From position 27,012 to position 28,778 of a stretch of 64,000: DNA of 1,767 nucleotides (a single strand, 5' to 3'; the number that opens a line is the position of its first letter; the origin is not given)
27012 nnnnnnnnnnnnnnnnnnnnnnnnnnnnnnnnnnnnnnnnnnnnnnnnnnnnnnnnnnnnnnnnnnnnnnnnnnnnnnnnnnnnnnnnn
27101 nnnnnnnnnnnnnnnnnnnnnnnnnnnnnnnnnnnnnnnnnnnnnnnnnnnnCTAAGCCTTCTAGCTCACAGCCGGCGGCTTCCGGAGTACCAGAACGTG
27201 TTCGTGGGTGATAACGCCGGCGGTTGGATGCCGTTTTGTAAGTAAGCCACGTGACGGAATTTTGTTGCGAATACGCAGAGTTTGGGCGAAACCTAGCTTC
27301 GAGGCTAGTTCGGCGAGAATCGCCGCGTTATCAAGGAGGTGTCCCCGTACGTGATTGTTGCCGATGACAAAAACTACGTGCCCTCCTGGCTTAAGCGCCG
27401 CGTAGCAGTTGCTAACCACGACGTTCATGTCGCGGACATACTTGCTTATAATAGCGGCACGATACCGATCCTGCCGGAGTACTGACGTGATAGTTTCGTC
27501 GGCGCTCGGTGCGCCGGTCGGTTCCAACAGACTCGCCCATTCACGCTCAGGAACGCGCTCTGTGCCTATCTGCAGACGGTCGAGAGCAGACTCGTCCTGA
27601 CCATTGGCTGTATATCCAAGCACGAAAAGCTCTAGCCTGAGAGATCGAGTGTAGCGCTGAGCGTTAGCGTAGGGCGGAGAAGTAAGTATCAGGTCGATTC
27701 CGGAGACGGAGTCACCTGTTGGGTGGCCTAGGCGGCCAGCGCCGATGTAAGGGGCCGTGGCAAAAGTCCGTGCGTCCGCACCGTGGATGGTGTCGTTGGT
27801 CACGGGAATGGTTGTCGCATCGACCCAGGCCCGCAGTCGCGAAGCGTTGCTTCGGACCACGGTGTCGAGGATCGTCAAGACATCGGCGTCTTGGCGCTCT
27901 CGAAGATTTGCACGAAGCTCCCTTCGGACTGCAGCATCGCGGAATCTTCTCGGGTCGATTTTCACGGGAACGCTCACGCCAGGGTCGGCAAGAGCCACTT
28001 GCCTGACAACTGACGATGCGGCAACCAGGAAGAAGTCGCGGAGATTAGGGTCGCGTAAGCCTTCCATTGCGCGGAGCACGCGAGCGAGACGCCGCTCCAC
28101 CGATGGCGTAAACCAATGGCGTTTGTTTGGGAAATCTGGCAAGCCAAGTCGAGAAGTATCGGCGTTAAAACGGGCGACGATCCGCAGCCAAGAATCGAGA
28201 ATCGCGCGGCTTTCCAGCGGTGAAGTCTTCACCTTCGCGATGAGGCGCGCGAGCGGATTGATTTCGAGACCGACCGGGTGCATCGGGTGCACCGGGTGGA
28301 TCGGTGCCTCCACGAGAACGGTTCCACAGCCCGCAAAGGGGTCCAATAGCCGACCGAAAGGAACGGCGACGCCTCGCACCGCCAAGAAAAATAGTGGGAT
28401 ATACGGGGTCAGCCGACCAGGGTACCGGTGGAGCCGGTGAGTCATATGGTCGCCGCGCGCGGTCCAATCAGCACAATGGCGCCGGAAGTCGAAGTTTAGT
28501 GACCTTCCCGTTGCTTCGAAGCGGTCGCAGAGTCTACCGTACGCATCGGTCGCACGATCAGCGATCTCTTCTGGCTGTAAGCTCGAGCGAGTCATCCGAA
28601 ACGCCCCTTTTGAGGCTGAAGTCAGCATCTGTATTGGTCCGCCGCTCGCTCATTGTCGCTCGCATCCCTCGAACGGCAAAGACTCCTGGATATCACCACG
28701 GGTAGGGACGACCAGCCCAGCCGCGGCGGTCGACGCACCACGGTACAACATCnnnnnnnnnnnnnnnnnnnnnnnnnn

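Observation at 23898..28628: Lower-G+C minus-strand module: MTase, Cas4-like Fe-S PD-(D/E)xK nuclease, unknown protein, AAA-like ATPase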

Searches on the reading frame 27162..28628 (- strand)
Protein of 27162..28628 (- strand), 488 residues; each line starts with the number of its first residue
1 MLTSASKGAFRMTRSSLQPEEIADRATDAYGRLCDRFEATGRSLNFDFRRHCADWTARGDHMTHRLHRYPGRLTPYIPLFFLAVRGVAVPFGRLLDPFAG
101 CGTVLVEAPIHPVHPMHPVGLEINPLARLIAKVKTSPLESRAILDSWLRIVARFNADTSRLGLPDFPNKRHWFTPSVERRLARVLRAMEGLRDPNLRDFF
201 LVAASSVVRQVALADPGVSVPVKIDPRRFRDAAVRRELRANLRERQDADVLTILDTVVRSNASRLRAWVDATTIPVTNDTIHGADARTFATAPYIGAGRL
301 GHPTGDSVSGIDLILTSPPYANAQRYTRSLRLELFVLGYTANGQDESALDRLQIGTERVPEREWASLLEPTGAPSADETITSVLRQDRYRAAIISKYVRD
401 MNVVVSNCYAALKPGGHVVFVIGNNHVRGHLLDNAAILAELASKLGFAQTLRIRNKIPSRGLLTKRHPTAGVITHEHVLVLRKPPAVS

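Call 3: search_protein_families(library=pfam, proteins=[window:27162-28628:-], max_evalue=1)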
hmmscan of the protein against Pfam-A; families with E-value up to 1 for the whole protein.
window:27162-28628:- (488 aa): 3 families
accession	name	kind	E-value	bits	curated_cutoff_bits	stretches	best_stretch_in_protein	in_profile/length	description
PF01555.25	N6_N4_Mtase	-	1.6e-06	28.7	26.7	1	311-440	1-66/221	DNA methylase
PF01170.24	UPF0020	-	0.012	15.7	22.3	1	92-113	30-51/197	RMKL-like, methyltransferase domain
PF05696.16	DUF826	-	0.4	11.3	25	0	232-257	24-49/75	Protein of unknown function (DUF826)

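Call 4: search_protein_families(library=padloc, proteins=[window:27162-28628:-], max_evalue=1)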
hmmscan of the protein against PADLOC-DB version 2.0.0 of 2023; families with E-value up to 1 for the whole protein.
window:27162-28628:- (488 aa): 22 families
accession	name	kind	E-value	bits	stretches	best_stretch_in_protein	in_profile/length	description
PDLC03322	MTase_II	-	5.2e-38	129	2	58-212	31-191/446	Type II methyltransferase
PDLC03362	MTase_II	-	5.3e-31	105.9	2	308-483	259-436/438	Type II methyltransferase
PDLC03380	MTase_II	-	7.8e-21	72.7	2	57-141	25-104/393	Type II methyltransferase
PDLC03224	MTase_II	-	4e-20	70.2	2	311-449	297-446/481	Type II methyltransferase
PDLC03364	MTase_II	-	5.4e-20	69.7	3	51-212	17-175/380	Type II methyltransferase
PDLC03239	MTase_II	-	1.6e-16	58.1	2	61-215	63-219/442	Type II methyltransferase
PDLC03369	MTase_II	-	2.5e-15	54.2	2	194-483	262-530/532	Type II methyltransferase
PDLC03353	MTase_II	-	5.9e-12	43.7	2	311-449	28-109/260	Type II methyltransferase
PDLC03389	MTase_II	-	2.4e-11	41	1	310-450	279-419/445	Type II methyltransferase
PDLC03360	MTase_II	-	6.9e-11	39.8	1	62-212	35-183/441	Type II methyltransferase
PDLC03377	MTase_II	-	6e-10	36.3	1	62-340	94-347/504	Type II methyltransferase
PDLC03325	MTase_II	-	1e-08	32.3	2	55-150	57-147/426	Type II methyltransferase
PDLC03350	MTase_II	-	1.4e-07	29.3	2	310-450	75-152/312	Type II methyltransferase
PDLC03306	MTase_II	-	5.9e-07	26.8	1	311-448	241-390/422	Type II methyltransferase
PDLC03249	MTase_II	-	1.2e-06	25.6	1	38-152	80-197/541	Type II methyltransferase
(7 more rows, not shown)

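Call 5: search_protein_families(library=ncbifam, proteins=[window:27162-28628:-], max_evalue=1)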
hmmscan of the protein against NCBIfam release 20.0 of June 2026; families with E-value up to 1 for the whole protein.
window:27162-28628:- (488 aa): 1 family
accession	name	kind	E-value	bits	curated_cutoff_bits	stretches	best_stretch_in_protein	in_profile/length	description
TIGR01177.1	TIGR01177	hypoth_equivalog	0.065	12.5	316.55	1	64-110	157-202/330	TIGR01177 family methyltransferase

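Call 16: search_solved_structures(query=window:27162-28628:-, max_evalue=1, show_alignments=2)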
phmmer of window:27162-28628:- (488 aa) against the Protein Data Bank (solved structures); distinct sequences matched with E-value up to 1: 6.
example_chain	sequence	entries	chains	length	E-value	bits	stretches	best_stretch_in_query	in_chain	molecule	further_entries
7ubo_A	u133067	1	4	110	0.64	11.9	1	386-421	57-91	Bromodomain testis-specific protein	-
9ycq_A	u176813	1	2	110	0.64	11.9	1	386-421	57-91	Bromodomain testis-specific protein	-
5vbq_A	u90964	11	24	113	0.68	11.9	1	386-421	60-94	Bromodomain testis-specific protein | Isoform 2 of Bromodomain testis-specific protein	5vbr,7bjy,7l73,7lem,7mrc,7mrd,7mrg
4kcx_A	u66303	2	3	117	0.7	11.8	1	386-421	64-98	Bromodomain testis-specific protein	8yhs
2rfj_A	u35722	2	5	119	0.71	11.8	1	386-421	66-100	Bromodomain testis-specific protein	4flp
9fia_Bh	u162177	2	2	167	0.85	11.5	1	146-212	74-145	Putative 30S ribosomal protein S16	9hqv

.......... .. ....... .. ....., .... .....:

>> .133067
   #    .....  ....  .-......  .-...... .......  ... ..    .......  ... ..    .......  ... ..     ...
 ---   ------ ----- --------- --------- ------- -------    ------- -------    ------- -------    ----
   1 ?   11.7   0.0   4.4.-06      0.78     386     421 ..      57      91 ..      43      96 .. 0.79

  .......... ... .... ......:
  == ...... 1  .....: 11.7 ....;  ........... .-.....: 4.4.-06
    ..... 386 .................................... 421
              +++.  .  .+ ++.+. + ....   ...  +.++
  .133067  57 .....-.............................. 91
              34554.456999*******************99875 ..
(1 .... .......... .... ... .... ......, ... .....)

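Call 62: search_solved_structures(query=A6, max_evalue=1, show_alignments=2)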
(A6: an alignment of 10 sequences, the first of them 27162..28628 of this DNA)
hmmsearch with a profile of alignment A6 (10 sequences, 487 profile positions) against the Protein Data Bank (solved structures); distinct sequences matched with E-value up to 1: 16.
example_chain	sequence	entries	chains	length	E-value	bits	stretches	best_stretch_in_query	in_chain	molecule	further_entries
2zie_A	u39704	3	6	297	1.1e-11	47.4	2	81-127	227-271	Putative modification methylase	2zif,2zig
8urk_A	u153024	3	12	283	0.0028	19.8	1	87-124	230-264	Methyltransferase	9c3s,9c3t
9c3u_A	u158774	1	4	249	0.0029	19.7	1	87-123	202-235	Methyltransferase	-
8s9n_A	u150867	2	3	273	0.0055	18.8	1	81-107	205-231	DNA cytosine-N4 methyltransferase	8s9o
8s9m_A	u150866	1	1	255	0.0081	18.2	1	81-107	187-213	DNA cytosine-N4 methyltransferase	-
3tma_A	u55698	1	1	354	0.022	16.8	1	70-108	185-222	methyltransferase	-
5e71_A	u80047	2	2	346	0.04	15.9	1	80-124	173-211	N2, N2-dimethylguanosine tRNA methyltransferase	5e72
3bkw_A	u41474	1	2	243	0.072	15.1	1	391-419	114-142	S-adenosylmethionine dependent methyltransferase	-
1ws6_A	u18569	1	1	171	0.22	13.5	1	90-126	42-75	methyltransferase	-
2esr_A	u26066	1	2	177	0.27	13.2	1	89-129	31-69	Methyltransferase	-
6zxw_G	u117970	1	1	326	0.36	12.8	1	82-115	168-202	tRNA (Guanine(10)-N2)-dimethyltransferase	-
6zxv_A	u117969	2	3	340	0.39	12.7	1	82-115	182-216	tRNA (Guanine(10)-N2)-dimethyltransferase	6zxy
3ldu_A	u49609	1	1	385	0.4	12.6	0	90-113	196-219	Putative methylase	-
2as0_A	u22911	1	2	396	0.52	12.3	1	82-130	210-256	hypothetical protein PH1915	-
3tlj_A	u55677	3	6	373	0.58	12.1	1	68-111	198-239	tRNA (guanine N2-)-methyltransferase Trm14 | Crystal structure of Trm14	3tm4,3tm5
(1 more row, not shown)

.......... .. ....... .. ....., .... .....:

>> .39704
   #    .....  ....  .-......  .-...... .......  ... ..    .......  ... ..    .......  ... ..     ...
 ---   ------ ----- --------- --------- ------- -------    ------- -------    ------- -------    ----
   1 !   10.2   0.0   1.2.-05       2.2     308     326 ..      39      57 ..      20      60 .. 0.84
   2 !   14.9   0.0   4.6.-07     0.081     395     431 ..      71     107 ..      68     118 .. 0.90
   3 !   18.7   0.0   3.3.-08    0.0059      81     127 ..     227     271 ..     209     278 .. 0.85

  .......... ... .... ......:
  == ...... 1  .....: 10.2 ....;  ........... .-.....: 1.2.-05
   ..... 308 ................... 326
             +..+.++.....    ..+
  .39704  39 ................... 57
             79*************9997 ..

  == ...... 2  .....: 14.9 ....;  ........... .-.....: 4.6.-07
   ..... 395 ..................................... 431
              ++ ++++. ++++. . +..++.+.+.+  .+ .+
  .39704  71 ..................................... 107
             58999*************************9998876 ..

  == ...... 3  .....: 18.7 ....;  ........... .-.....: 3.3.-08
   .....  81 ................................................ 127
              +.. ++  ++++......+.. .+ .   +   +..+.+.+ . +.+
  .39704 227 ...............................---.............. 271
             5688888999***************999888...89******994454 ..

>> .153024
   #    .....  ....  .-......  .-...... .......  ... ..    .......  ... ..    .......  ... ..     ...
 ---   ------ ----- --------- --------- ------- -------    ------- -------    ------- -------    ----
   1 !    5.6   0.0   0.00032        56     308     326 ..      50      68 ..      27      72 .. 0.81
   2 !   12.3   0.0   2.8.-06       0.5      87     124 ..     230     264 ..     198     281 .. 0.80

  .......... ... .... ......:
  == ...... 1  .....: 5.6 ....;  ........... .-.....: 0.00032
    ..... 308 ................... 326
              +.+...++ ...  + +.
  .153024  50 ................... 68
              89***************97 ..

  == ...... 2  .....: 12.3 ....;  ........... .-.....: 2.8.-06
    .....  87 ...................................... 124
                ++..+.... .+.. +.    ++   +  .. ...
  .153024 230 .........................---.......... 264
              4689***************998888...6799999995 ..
